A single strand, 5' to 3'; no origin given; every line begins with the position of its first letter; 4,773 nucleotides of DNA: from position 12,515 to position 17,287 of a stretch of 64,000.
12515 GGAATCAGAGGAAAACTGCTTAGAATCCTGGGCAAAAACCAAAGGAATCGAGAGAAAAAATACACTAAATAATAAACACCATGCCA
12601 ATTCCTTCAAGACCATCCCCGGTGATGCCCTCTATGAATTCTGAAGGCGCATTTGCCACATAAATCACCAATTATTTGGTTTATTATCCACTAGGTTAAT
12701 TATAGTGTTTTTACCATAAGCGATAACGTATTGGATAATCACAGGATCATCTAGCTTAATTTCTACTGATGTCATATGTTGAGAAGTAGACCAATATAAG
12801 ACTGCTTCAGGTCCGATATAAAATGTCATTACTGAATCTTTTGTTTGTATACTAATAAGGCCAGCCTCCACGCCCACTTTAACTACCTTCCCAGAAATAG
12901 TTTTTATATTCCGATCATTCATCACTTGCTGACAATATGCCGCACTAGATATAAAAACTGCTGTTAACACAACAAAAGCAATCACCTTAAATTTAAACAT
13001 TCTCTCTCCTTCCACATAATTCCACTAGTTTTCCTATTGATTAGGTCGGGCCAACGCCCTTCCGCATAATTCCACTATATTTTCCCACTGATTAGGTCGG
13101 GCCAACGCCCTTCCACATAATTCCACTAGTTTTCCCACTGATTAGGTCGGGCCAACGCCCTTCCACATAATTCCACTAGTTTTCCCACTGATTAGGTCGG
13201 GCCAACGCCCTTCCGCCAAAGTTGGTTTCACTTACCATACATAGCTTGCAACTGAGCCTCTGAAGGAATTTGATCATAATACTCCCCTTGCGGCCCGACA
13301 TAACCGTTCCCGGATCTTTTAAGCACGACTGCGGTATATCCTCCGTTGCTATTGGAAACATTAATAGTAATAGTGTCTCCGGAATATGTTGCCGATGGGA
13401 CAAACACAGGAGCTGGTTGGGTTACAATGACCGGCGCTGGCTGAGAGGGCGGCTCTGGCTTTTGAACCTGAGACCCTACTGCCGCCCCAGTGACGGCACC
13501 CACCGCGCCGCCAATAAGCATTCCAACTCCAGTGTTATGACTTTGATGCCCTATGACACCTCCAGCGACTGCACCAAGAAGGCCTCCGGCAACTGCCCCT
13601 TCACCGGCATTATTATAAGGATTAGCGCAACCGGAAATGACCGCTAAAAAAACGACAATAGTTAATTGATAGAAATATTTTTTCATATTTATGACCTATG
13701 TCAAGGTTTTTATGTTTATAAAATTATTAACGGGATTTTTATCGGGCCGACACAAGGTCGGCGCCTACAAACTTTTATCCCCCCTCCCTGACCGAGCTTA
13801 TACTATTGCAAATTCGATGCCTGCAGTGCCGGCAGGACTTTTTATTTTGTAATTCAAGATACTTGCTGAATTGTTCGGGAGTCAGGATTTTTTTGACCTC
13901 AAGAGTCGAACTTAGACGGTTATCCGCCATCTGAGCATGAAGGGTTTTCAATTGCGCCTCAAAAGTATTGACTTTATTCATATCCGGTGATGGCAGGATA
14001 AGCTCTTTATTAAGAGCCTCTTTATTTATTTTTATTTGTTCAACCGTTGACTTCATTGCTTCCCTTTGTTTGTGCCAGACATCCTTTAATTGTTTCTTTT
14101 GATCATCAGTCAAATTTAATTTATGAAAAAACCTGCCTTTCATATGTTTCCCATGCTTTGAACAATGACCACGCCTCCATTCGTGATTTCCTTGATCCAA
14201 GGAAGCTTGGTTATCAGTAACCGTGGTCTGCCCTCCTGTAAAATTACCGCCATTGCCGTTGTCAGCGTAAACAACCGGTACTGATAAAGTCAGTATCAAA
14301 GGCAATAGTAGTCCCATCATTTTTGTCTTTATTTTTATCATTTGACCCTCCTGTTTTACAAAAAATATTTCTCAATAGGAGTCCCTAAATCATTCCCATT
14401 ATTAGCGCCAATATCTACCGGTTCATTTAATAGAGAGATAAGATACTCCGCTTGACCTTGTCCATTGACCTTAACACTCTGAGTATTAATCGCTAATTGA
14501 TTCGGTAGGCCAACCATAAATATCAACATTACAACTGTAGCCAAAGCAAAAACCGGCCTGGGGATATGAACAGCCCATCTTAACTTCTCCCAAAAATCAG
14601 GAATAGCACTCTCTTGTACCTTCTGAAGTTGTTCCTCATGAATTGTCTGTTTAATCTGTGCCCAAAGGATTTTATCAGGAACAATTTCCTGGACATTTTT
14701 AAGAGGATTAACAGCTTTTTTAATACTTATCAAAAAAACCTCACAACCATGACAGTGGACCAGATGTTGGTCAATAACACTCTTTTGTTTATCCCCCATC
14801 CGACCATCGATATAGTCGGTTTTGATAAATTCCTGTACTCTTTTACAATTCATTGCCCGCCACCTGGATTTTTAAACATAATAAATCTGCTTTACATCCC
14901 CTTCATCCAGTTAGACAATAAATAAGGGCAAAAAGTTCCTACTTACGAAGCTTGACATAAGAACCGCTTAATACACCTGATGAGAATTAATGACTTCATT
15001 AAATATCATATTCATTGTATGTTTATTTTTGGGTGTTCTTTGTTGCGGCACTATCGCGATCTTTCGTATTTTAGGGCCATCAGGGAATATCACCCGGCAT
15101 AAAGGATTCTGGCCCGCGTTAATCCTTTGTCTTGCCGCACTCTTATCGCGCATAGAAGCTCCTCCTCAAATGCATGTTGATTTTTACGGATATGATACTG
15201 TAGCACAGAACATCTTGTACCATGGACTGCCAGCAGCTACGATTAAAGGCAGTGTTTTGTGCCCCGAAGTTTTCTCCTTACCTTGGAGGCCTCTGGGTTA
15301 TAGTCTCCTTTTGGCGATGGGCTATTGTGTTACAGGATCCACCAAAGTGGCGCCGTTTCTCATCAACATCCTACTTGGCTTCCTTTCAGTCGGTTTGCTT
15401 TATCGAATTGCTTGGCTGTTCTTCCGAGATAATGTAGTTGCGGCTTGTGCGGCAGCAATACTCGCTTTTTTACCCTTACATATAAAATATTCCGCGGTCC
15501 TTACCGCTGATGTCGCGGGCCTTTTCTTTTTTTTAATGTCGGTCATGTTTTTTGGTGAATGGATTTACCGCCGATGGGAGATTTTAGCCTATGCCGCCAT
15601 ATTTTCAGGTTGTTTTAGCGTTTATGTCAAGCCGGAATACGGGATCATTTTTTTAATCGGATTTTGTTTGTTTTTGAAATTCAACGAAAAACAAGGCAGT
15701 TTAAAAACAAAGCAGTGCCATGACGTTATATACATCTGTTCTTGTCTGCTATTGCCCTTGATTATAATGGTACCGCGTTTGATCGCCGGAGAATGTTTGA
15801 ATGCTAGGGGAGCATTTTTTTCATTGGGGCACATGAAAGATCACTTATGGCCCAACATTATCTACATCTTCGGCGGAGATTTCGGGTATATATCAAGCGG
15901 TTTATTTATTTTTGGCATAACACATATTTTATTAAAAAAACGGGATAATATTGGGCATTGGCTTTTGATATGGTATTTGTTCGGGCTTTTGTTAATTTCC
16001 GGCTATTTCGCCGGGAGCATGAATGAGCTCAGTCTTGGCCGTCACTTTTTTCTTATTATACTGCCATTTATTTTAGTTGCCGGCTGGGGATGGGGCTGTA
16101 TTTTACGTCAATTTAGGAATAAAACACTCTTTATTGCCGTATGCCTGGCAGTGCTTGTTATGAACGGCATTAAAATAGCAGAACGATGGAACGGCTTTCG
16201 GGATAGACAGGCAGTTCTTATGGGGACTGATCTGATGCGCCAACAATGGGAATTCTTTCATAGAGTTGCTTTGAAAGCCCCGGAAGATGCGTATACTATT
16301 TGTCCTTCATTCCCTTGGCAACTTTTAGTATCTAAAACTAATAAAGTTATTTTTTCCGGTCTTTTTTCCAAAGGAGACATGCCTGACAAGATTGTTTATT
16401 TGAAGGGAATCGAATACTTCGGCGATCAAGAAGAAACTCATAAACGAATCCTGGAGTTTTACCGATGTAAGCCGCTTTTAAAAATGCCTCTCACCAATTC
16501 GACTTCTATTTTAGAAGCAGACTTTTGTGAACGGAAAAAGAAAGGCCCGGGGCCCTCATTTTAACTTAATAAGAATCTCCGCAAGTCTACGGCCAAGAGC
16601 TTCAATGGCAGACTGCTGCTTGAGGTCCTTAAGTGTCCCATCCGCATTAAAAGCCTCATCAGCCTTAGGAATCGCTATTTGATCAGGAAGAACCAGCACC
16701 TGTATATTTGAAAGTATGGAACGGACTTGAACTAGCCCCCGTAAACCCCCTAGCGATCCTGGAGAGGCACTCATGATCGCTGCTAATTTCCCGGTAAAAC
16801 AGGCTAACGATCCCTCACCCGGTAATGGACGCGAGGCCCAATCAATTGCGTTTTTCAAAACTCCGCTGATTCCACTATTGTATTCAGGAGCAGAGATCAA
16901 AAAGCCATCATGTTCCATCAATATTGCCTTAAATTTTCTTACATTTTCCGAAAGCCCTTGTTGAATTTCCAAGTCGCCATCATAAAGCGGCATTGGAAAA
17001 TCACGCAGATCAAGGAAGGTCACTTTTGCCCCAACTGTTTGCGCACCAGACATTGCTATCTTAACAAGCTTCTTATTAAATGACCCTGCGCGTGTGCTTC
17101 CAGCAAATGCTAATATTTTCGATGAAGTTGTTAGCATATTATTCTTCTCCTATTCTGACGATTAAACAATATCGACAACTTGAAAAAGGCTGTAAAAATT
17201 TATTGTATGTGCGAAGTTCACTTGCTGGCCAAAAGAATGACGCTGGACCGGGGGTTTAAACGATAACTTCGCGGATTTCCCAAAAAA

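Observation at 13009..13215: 50-nt repeat that supplies the Shine-Dalgarno of the downstream gene; 10 copies at 5 loci, 4 in tandem here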

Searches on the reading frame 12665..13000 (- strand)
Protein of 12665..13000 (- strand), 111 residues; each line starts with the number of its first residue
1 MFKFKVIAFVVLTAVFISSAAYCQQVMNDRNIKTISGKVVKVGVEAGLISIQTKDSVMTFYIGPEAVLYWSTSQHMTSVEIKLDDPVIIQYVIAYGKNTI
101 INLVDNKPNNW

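Call 17: search_protein_families(library=ncbifam, proteins=[window:12665-13000:-])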
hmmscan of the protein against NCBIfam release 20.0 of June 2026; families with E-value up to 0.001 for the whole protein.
window:12665-13000:- (111 aa): 0 families

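Call 77: search_protein_families(library=pfam, max_evalue=0.0001, proteins=[window:12665-13000:-])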
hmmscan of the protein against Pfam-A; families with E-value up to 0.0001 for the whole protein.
window:12665-13000:- (111 aa): 0 families

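Call 93: search_protein_families(library=pfam, max_evalue=1, proteins=[window:12665-13000:-])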
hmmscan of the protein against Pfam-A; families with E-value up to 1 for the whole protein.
window:12665-13000:- (111 aa): 1 family
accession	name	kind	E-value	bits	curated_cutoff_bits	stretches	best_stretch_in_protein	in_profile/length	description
PF18520.6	Spc110_C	-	0.11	12.6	25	1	3-39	8-43/52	Spindle pole body component 110 C-terminal domain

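Call 98: find_homologous_proteins(query=window:12665-13000:-, max_evalue=0.00001)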
Query window:12665-13000:- (111 aa): 2 proteins with E <= 0.00001 among 8 candidates.
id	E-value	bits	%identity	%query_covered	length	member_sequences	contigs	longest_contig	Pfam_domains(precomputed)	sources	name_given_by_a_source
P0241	2.6e-65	235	100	100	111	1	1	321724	-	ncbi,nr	ncbi:MAG: hypothetical protein HQL12_00400 [Candidatus Omnitrophica bacterium]|nr:hypothetical prote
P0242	5.9e-24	102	53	95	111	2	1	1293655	-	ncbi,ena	-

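Call 99: find_encoding_contigs(protein=P0242, flank=10000, max_places=2)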
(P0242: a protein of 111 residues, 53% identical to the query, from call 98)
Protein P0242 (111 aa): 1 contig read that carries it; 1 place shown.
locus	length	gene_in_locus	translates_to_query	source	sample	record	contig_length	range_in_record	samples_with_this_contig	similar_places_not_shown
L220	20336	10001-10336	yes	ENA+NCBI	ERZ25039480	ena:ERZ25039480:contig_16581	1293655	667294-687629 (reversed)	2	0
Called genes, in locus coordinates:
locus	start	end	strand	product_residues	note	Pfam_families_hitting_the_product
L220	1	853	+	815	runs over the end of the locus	PF27097:VirB4_TrbE_N, PF03135:CagE_TrbE_VirB (weak), PF19044:P-loop_TraG (weak)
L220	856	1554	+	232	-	-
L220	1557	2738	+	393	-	PF04610:TrbL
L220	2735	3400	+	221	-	PF04335:VirB8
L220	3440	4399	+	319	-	PF03524:CagX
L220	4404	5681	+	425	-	PF03743:TrbI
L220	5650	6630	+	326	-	PF00437:T2SSE, PF27713:UCP018868 (weak)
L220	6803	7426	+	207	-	PF00300:His_Phos_1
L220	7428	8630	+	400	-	PF00999:Na_H_Exchanger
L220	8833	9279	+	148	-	-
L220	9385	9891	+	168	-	PF09351:DUF1993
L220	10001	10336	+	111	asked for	-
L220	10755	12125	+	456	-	-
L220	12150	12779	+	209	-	-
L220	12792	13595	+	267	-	-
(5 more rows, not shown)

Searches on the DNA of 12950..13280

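Call 41: search_rna_families(source=window, start=12950, end=13280, threshold=evalue, max_evalue=10)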
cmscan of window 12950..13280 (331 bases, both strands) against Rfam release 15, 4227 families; matches with E-value up to 10: 4.
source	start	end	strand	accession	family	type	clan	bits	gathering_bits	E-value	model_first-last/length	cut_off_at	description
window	13043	13155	-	RF00007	U12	Gene; snRNA; splicing;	CL00006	11.8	53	5.1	1-151/151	no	U12 minor spliceosomal RNA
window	13125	13155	-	RF02147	MEG8_3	Gene; lncRNA;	-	9.6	40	5.8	1-66/66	no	Maternally expressed 8 exon 3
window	13175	13205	-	RF02147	MEG8_3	Gene; lncRNA;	-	9.6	40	5.8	1-66/66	no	Maternally expressed 8 exon 3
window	13085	13105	-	RF02147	MEG8_3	Gene; lncRNA;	-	8.8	40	9.7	1-66/66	no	Maternally expressed 8 exon 3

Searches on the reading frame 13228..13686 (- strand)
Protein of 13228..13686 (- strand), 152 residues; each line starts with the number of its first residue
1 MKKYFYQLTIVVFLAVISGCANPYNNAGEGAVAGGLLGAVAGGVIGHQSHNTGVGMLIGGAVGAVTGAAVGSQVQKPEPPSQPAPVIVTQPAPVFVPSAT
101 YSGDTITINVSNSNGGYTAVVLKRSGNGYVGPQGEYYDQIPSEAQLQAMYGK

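Call 17: search_protein_families(library=ncbifam, proteins=[window:13228-13686:-])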
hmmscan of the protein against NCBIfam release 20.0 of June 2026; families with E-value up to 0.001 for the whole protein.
window:13228-13686:- (152 aa): 3 families
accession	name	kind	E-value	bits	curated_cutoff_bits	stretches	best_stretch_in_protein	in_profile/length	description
NF053611.1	YiaD_Gzip_OmpA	equivalog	7.1e-11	42.2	175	1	10-76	3-73/206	YiaD family glycine zipper/OmpA-like lipoprotein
NF008437.0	PRK11280.1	equivalog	2.2e-05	24.4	99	1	30-76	69-114/179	hypothetical protein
NF038224.1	OmpA_like_CmpA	equivalog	0.00012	21.7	300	1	10-70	13-80/233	C-OmpA-like family protein CmpA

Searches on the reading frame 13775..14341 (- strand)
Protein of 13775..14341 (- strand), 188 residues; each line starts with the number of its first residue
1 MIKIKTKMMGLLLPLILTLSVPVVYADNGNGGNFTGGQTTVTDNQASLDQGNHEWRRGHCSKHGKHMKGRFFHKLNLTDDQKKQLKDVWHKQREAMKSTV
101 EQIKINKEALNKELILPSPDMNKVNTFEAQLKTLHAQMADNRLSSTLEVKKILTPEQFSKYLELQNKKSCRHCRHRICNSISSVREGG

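Call 75: search_protein_families(library=pfam, max_evalue=0.0001, proteins=[window:13775-14341:-])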
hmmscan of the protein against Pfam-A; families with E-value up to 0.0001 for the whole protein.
window:13775-14341:- (188 aa): 3 families
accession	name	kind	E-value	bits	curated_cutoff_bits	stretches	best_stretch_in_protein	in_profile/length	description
PF07813.17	LTXXQ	-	5.4e-09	37.1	24.3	1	64-158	2-93/100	LTXXQ motif family protein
PF13801.11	Metal_resist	-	5.1e-08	33.6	29.2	1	55-158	18-123/125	Heavy-metal resistance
PF16231.10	DUF4890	-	8e-07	30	29.7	1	62-161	14-109/109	Domain of unknown function (DUF4890)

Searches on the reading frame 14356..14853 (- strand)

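Call 75: search_protein_families(library=pfam, max_evalue=0.0001, proteins=[window:14356-14853:-])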
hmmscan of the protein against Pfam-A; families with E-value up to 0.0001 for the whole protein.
window:14356-14853:- (165 aa): 0 families

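Call 81: search_protein_families(library=ncbifam, max_evalue=0.01, proteins=[window:14356-14853:-])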
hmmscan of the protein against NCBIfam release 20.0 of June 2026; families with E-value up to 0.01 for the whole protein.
window:14356-14853:- (165 aa): 2 families
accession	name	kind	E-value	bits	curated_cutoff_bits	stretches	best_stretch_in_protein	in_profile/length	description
NF052375.1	antisigma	equivalog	0.00023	21.3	100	1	12-125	3-113/217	anti-sigma factor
NF052368.1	antisigmaE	subfamily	0.0031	17.3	50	1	1-40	2-40/48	anti-sigma factor family protein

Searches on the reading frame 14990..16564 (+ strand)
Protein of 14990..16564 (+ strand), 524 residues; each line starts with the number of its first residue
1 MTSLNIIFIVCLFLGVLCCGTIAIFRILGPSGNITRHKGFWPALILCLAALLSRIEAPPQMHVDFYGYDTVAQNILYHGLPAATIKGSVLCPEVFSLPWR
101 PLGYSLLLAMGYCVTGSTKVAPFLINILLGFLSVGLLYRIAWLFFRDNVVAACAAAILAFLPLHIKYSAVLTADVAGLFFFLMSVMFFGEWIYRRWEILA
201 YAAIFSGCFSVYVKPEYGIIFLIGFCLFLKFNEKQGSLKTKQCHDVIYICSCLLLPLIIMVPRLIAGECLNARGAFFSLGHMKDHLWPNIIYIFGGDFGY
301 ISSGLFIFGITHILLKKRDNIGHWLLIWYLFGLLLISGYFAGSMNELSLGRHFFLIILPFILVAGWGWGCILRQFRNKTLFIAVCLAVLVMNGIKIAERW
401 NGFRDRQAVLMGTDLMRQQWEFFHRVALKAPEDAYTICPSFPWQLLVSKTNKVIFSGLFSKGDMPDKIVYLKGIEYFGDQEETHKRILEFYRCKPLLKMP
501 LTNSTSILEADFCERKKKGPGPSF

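Call 77: search_protein_families(library=pfam, max_evalue=0.0001, proteins=[window:14990-16564:+])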
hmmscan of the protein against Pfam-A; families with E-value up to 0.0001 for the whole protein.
window:14990-16564:+ (524 aa): 1 family
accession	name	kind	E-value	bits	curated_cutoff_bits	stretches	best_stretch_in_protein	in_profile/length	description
PF13231.12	PMT_2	-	2.7e-08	34.6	26.1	1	100-259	2-159/160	Dolichyl-phosphate-mannose-protein mannosyltransferase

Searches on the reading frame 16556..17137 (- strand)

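Call 77: search_protein_families(library=pfam, max_evalue=0.0001, proteins=[window:16556-17137:-])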
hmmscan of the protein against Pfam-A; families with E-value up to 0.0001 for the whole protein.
window:16556-17137:- (193 aa): 2 families
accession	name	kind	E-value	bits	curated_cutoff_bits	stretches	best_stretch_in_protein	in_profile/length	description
PF03358.20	FMN_red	-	8.6e-42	142.7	24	1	7-159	2-150/152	NADPH-dependent FMN reductase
PF02525.22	Flavodoxin_2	-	1.8e-07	31.5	27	1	7-102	2-104/198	Flavodoxin-like fold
